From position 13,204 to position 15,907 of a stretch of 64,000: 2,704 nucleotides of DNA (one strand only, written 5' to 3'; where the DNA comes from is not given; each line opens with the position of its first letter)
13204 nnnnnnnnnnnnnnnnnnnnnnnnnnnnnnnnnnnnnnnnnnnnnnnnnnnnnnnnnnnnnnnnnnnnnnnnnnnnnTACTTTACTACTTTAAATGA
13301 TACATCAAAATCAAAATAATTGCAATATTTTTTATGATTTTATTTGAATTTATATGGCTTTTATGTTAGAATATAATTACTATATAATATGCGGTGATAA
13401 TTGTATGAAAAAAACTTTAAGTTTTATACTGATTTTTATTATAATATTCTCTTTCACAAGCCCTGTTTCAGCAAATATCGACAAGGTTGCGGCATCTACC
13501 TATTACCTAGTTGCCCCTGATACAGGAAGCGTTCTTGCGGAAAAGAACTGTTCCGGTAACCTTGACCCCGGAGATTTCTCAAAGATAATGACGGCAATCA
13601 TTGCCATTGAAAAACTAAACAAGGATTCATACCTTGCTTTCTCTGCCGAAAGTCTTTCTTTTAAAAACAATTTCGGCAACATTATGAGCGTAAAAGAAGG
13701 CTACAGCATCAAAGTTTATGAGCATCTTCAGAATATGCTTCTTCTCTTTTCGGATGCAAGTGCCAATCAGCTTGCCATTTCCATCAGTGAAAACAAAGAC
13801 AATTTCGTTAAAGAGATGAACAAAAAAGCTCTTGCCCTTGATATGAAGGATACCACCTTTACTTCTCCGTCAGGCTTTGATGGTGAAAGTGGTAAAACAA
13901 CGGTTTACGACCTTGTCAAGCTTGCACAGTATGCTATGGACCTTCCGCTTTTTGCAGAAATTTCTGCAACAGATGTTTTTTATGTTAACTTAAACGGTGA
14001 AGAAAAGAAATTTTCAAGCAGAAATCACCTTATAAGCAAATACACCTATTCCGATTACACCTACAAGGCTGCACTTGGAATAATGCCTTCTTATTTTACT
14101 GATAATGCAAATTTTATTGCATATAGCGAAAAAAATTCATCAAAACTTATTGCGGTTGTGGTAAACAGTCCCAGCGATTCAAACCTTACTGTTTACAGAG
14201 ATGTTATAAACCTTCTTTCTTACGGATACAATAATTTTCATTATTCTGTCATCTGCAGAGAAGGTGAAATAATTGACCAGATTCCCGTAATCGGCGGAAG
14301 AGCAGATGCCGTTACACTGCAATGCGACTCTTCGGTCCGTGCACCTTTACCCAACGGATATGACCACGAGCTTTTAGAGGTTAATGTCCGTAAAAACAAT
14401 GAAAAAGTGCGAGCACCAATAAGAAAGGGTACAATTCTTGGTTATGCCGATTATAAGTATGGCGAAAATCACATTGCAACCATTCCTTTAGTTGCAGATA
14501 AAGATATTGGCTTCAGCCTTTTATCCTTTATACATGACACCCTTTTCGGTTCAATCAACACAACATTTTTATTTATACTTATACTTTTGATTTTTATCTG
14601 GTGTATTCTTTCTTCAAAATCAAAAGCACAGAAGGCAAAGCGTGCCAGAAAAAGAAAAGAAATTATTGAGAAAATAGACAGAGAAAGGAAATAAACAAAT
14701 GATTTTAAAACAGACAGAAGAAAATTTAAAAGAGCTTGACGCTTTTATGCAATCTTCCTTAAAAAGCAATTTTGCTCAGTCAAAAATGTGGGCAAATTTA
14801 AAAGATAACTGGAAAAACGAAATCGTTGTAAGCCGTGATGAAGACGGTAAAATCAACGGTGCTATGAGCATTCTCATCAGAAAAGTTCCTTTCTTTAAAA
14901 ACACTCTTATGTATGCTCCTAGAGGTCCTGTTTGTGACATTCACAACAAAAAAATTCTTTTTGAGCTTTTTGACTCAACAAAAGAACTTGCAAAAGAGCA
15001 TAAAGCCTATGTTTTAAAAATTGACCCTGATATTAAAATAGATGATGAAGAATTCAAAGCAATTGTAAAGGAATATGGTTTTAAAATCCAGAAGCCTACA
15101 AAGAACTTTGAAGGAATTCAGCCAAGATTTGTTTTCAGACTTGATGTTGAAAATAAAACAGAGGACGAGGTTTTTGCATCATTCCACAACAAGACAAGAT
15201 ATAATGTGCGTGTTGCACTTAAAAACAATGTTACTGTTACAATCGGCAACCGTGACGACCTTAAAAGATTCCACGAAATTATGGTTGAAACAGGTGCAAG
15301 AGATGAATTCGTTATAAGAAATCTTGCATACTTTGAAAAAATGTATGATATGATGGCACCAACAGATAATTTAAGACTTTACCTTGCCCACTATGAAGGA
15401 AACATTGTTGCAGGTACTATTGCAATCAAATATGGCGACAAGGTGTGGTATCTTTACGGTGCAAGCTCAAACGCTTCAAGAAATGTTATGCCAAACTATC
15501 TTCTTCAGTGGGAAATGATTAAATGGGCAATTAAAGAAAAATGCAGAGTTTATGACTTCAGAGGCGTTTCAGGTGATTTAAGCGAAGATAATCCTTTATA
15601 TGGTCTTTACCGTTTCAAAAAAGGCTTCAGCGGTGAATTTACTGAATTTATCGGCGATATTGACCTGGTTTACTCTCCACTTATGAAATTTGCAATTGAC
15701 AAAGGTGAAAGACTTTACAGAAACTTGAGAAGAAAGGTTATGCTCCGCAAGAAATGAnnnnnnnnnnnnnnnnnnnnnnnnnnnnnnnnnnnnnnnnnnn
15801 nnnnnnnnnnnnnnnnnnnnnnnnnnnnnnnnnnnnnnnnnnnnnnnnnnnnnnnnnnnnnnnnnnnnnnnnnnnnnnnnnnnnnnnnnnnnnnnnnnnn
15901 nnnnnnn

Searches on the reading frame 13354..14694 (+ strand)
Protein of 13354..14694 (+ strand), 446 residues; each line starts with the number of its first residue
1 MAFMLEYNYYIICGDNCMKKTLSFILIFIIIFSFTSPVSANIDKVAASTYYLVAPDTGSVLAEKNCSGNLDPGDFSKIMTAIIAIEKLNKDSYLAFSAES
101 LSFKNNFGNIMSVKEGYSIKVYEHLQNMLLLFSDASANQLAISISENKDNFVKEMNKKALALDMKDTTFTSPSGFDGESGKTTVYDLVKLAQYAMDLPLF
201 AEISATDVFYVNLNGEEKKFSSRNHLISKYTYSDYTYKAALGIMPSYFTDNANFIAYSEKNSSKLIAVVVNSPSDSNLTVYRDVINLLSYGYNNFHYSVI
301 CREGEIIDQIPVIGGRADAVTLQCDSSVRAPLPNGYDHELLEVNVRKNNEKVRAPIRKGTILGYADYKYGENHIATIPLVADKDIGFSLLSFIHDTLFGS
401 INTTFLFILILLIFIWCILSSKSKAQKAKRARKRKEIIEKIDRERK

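Call 12: search_protein_families(library=pfam, proteins=[window:13354-14694:+])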
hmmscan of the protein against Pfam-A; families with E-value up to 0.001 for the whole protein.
window:13354-14694:+ (446 aa): 2 families
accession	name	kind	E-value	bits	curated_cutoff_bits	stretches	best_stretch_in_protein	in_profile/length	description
PF00768.25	Peptidase_S11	-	6e-28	98.4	27.6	1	40-273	5-238/239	D-alanyl-D-alanine carboxypeptidase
PF07943.18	PBP5_C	-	1.8e-11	44.5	21.2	1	300-385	6-89/91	Penicillin-binding protein 5, C-terminal domain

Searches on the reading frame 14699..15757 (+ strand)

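Call 12: search_protein_families(library=pfam, proteins=[window:14699-15757:+])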
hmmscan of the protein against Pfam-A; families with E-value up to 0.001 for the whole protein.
window:14699-15757:+ (352 aa): 2 families
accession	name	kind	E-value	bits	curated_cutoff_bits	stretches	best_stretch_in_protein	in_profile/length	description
PF02388.22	FemAB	-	1.5e-67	228.7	24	2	11-231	4-237/406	FemAB family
PF13480.13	Acetyltransf_6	-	4.3e-18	66.3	22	1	164-289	5-136/143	Acetyltransferase (GNAT) domain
